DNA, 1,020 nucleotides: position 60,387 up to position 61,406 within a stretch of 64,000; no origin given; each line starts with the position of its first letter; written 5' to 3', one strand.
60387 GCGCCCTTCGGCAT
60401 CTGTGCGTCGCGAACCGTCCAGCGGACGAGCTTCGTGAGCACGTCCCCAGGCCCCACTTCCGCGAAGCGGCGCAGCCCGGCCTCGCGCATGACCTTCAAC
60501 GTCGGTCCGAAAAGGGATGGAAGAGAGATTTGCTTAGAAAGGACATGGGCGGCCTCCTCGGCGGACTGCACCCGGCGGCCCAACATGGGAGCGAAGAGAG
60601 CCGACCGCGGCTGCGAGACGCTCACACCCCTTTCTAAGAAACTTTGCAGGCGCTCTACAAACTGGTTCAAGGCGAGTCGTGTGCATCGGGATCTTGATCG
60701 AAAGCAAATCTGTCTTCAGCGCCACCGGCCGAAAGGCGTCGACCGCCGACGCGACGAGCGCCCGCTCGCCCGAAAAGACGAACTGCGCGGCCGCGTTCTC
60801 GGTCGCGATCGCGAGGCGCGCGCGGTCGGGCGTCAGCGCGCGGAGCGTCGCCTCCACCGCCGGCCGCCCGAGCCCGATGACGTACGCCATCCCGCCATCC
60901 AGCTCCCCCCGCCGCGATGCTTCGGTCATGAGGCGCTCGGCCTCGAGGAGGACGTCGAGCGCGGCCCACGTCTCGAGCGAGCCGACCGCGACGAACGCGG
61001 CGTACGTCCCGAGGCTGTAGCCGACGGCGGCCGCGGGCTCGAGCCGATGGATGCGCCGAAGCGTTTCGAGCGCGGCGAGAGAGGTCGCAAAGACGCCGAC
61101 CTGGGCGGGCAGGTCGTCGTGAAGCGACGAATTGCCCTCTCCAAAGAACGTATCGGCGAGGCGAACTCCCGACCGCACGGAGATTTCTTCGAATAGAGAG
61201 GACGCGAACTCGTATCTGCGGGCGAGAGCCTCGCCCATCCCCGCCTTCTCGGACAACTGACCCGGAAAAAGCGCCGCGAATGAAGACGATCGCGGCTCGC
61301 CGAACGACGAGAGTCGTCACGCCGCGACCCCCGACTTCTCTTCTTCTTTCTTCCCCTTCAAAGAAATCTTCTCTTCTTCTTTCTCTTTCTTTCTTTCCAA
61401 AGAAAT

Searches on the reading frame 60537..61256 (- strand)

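Call 85: search_protein_families(library=pfam, proteins=[window:60537-61256:-], max_evalue=0.001)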
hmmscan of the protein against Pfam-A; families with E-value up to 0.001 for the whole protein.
window:60537-61256:- (240 aa): 1 family
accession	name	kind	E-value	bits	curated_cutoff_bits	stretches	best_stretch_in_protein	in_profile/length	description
PF00698.26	Acyl_transf_1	-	5.9e-11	42.8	32.7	1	4-197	11-196/319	Acyl transferase domain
